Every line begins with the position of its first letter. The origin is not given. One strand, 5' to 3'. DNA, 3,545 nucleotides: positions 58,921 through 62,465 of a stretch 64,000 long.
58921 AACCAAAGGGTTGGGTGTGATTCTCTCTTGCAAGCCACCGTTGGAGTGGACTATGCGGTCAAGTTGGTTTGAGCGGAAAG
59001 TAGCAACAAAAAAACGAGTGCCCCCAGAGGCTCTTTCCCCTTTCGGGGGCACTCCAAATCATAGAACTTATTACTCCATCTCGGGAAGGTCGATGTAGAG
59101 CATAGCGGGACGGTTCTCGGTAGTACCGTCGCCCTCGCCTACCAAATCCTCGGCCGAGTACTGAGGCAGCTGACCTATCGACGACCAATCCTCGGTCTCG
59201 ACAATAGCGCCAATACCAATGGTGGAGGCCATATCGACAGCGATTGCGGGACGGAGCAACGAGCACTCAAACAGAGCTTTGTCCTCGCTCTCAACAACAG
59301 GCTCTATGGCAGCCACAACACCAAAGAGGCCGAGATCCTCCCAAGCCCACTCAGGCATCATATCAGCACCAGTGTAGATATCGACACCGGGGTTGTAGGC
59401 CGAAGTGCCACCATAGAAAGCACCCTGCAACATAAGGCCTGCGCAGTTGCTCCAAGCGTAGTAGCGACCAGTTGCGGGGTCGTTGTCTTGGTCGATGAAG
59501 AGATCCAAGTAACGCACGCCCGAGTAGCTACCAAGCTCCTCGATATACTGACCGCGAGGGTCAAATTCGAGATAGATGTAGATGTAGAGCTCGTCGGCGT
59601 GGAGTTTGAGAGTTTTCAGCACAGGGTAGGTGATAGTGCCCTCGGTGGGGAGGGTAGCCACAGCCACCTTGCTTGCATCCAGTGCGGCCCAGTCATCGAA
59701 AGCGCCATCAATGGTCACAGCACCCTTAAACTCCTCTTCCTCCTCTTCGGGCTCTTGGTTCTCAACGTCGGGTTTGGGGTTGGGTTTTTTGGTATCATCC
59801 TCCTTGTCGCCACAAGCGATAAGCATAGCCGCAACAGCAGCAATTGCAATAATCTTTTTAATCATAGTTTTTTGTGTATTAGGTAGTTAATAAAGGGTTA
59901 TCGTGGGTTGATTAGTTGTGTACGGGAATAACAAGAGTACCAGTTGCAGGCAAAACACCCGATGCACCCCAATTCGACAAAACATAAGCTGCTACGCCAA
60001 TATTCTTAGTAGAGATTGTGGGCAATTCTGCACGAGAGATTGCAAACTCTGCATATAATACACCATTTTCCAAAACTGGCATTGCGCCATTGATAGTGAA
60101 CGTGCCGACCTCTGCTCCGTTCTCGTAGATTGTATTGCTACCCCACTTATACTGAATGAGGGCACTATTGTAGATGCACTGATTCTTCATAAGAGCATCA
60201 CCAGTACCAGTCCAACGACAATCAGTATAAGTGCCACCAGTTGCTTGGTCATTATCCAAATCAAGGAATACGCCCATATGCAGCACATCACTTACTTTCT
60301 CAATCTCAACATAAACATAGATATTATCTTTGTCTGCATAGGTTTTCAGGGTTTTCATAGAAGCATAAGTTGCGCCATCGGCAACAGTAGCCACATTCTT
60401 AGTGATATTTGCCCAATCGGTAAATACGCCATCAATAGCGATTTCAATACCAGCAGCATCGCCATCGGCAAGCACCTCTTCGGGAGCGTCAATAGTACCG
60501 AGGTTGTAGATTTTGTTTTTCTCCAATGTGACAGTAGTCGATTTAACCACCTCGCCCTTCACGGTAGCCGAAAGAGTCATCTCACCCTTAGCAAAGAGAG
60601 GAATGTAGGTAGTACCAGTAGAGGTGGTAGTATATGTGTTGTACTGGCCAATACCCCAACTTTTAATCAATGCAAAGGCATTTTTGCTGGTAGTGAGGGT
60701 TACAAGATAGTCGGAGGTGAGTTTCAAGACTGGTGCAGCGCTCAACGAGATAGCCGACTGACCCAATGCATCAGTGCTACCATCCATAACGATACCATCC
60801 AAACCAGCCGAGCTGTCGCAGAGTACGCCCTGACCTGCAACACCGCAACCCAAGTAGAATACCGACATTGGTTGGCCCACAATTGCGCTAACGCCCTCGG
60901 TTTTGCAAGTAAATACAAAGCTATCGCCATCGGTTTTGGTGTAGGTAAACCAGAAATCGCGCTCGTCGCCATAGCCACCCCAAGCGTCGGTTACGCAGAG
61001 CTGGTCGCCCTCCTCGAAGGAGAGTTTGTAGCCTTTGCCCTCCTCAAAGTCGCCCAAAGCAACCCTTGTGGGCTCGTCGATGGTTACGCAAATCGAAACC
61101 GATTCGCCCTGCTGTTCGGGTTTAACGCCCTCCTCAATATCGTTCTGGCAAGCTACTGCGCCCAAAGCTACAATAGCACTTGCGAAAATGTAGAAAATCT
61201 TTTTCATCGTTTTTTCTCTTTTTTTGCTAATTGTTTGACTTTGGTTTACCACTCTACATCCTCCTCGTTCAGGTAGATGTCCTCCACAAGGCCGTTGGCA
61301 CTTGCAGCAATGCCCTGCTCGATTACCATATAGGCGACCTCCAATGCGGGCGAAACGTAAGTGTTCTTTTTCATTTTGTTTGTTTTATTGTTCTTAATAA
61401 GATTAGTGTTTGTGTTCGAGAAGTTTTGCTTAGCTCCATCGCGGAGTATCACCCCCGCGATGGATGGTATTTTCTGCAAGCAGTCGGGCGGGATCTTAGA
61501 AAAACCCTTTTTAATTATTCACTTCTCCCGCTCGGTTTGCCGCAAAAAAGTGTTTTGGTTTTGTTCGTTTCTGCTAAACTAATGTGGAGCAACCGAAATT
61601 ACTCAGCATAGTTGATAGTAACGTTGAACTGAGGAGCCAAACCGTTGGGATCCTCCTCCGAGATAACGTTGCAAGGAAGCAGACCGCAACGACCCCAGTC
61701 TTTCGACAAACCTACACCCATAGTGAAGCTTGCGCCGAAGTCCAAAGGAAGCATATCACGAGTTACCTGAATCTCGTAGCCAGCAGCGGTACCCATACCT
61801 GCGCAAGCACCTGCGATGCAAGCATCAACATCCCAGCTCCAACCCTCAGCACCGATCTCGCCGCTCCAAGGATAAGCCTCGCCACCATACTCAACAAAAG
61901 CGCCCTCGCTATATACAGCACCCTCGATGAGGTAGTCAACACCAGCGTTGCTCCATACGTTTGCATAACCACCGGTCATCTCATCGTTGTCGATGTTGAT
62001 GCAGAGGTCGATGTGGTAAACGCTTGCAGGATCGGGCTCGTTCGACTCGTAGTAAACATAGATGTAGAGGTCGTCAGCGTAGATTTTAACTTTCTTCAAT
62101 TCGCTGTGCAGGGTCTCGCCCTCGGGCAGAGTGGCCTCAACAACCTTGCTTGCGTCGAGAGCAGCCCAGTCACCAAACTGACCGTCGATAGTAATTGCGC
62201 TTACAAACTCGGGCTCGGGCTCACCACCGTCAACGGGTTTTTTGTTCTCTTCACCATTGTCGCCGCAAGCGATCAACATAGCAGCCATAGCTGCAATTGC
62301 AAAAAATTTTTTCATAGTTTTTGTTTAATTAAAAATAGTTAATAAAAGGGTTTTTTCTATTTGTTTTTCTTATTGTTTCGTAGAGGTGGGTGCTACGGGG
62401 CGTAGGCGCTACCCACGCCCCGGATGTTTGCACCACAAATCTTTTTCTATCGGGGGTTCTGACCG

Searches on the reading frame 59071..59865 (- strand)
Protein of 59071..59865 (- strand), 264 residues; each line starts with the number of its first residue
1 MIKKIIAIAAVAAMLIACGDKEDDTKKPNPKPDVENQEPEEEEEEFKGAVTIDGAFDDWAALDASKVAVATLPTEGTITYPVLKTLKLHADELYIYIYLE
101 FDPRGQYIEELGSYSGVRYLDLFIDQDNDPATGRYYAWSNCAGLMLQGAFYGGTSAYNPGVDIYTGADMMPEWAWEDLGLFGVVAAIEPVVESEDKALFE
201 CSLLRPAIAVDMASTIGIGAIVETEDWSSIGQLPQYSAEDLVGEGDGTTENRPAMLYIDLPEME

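Call 4: search_protein_families(library=pfam, proteins=[window:59071-59865:-], max_evalue=0.1)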
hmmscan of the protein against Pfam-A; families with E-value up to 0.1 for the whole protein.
window:59071-59865:- (264 aa): 1 family
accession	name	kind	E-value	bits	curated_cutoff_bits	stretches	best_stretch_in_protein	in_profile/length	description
PF20101.4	DUF6491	-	0.00091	19.7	27.5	1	1-74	1-68/138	Family of unknown function (DUF6491)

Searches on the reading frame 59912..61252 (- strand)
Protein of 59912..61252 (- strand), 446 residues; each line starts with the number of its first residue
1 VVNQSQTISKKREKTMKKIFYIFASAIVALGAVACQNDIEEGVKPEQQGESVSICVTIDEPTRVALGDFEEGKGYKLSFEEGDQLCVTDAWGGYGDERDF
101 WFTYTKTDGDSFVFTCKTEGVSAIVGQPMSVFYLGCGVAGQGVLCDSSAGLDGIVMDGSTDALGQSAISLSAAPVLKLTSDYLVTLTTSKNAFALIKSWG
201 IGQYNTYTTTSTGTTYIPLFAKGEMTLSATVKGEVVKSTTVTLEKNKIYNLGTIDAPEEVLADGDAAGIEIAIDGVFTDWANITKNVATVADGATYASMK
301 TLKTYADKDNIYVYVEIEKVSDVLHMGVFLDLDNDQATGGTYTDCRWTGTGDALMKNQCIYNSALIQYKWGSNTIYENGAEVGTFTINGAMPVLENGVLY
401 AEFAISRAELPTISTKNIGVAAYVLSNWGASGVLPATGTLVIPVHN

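Call 4: search_protein_families(library=pfam, proteins=[window:59912-61252:-], max_evalue=0.1)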
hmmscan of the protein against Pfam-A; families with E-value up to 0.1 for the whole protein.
window:59912-61252:- (446 aa): 0 families

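Call 5: search_protein_families(library=ncbifam, proteins=[window:59912-61252:-], max_evalue=0.1)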
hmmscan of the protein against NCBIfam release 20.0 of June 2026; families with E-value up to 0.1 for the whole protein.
window:59912-61252:- (446 aa): 3 families
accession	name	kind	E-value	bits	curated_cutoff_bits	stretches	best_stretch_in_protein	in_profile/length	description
TIGR04145.2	Firmicu_CTERM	equivalog_domain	2.3e-06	27.7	50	1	271-320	1-48/191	Firmicu-CTERM sorting domain-containing protein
NF050142.1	PG1828_fam_lipo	equivalog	0.0021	18.7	50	1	16-62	1-45/59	PG1828 family lipoprotein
NF033445.1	BREX_PglZ_4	exception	0.06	11.9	140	0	277-358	166-244/741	BREX-4 system phosphatase PglZ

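Call 22: search_solved_structures(query=window:59912-61207:-, max_evalue=1)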
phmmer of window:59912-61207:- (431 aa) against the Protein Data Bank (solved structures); distinct sequences matched with E-value up to 1: 0.

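Call 29: find_homologous_proteins(query=window:59912-61207:-, max_evalue=0.00001)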
Query window:59912-61207:- (431 aa): 159 proteins with E <= 0.00001 among 8000 candidates; the best 120 are listed.
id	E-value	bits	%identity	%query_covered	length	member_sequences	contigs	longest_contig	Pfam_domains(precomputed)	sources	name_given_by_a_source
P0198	1.5e-284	962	100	100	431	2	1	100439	-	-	-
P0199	1.3e-221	754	81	100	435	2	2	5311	-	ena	-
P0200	4.3e-191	654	69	100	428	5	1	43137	-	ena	-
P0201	1.9e-137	477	55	100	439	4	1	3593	-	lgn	-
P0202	1.1e-134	468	56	100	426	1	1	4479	-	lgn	-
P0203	9.7e-133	461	53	100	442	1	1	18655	-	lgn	-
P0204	3.6e-132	460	55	99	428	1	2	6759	-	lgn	-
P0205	2.5e-129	450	53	100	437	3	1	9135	-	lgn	-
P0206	1.9e-121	424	51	100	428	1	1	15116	-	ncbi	-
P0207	2.6e-119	417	51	100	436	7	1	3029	-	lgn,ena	-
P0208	1.0e-118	415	50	100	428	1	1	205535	-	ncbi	-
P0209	2.2e-114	401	49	100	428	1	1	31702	-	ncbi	-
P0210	3.2e-113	397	49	100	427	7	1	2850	-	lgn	-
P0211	6.6e-108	380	51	100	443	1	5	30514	-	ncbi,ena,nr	ncbi:MAG: hypothetical protein J6R10_00230 [Tidjanibacter sp.]|nr:hypothetical protein [Tidjanibacte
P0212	2.7e-103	364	49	100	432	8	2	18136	-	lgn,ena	-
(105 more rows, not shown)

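Call 39: predict_structure(alignment_id=A3)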
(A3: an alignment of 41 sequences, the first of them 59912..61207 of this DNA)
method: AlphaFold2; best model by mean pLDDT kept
length: 431 residues; sequences in the alignment: 41
mean_pLDDT: 84.3   pTM: 0.65
mean pLDDT of the five models: 84.3, 83.7, 83.4, 82.9, 79.7
residues with pLDDT >= 90: 258; 70-90: 120; 50-70: 6; < 50: 47
segments of 3 or more residues with pLDDT < 50: 1-33, 46-59
pLDDT, mean of each block of 10 residues (from residue 1): 29 32 37 71 60 43 82 92 93 88 92 92 80 89 92 89 93 95 86 93 91 90 88 86 87 95 96 85 92 97 96 93 74 85 96 92 90 96 97 92 95 92 91 76
secondary structure, 60 per line:
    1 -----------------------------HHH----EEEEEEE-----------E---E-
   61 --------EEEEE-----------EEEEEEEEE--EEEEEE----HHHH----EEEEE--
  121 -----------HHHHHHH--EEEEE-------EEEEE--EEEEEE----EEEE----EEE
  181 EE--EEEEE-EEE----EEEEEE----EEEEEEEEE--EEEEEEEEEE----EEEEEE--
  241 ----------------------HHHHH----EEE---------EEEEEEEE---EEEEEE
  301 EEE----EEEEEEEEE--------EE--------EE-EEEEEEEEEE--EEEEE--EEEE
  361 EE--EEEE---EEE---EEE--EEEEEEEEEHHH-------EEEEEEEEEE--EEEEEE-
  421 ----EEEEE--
elements in order: E37-43 E69-73 E85-93 E96-101 H106-109 E114-118 H132-138 E141-145 E153-157 E160-165 E170-173 E178-182 E185-189 E191-193 E198-203 E208-216 E219-228 E233-238 H263-267 E272-274 E284-291 E295-303 E308-316 E338-347 E350-354 E357-362 E365-368 E372-374 E378-380 E383-391 E402-411 E414-419 E425-429

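Call 42: fold_search(model_id=the predicted structure, library=pdb)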
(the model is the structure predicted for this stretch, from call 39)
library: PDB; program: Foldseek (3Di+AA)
matches with E <= 10: 1593; with E <= 0.001: 15
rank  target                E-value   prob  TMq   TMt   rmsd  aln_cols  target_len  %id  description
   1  7uwu_A                2.6e-06  1.00  0.24  0.18  22.1       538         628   12  Starch adherence system protein 6 (Sas6) (released 2023-06-14)
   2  7uww_A                2.8e-06  1.00  0.24  0.17  21.9       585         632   11  Sas6 with alpha-cyclodextrin (released 2023-06-14)
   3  7uww_B                1.2e-05  1.00  0.24  0.17  21.1       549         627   12  Sas6 with alpha-cyclodextrin (released 2023-06-14)
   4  7uwv_A                1.4e-05  1.00  0.26  0.22  20.6       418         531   13  CBM74 from Ruminococcus bromii Sas6 with maltodecaose (released 2023-06-14)
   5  4ofy_D                4.4e-05  0.28  0.10  0.11  32.3       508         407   11  Crystal Structure of the Complex of SYG-1 D1-D2 and SYG-2 D1-D4 (released 2014-02-19)
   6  8j97_A                2.4e-04  0.80  0.17  0.22  17.1       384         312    9  Structure of Muscarinic receptor (M2R) in complex with beta-arrestin1 (Local refine, cross-linked) (released 2023-12-27)
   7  1i82_A                2.6e-04  1.00  0.24  0.49   6.0       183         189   19  FAMILY 9 CARBOHYDRATE-BINDING MODULE FROM THERMOTOGA MARITIMA XYLANASE 10A WITH CELLOBIOSE (released 2001-06-13)
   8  6efy_A                2.6e-04  0.75  0.14  0.19  21.6       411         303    8  Crystal Structure of DIP-Alpha Ig1-3 (released 2018-11-28)
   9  3phs                  2.9e-04  1.00  0.20  0.30  11.1       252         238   13  Crystal Structure of GBS52, the minor pilin in gram-positive pathogen Streptococcus agalactiae (released 2010-11-17)
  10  4wrl_C                2.9e-04  0.89  0.15  0.21  19.3       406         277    9  Structure of the human CSF-1:CSF-1R complex (released 2015-08-12)
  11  7tug_D                5.7e-04  0.69  0.14  0.18  20.6       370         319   11  Crystal structure of Tapasin in complex with PaSta2-Fab (released 2022-09-07)
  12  7t0o_H                5.7e-04  0.51  0.13  0.14  21.1       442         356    7  cryoEM reconstruction of the HIV gp140 in complex with the extracellular domains of CD4 and the adnectin domain of Com (released 2022-01-12)
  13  8as2_A                6.6e-04  0.60  0.16  0.19  17.3       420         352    8  Structure of arrestin2 in complex with 4P CCR5 phosphopeptide and Fab30 (released 2023-06-07)
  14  8g04_C                6.6e-04  0.33  0.11  0.11  22.1       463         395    9  Structure of signaling thrombopoietin-MPL receptor complex (released 2023-08-30)
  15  4dkd_C                7.3e-04  0.54  0.13  0.19  19.9       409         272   10  Crystal Structure of Human Interleukin-34 Bound to Human CSF-1R (released 2012-04-11)
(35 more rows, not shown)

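Call 49: search_solved_structures(query=A3, max_evalue=1)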
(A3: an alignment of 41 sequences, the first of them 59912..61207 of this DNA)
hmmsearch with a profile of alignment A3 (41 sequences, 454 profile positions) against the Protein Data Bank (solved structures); distinct sequences matched with E-value up to 1: 1.
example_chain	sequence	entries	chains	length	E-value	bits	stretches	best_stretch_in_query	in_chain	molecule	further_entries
7a3b_A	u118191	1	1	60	0.61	12.6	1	47-88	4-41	Proto-oncogene tyrosine-protein kinase Src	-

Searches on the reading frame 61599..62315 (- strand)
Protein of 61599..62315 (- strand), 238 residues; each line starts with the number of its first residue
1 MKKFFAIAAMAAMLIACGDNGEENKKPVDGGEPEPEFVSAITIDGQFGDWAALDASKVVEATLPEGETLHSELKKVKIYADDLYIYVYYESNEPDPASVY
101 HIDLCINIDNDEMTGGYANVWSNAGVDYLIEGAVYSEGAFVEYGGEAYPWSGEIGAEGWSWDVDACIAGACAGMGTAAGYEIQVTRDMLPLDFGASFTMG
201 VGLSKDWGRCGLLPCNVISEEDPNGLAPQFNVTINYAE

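Call 4: search_protein_families(library=pfam, proteins=[window:61599-62315:-], max_evalue=0.1)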
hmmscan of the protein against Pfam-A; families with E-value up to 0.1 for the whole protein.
window:61599-62315:- (238 aa): 1 family
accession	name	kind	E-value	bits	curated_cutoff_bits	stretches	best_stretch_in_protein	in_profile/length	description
PF11412.14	DsbD_N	-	0.049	14.1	25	1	48-96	41-91/119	Thiol:disulfide interchange protein DsbD, N-terminal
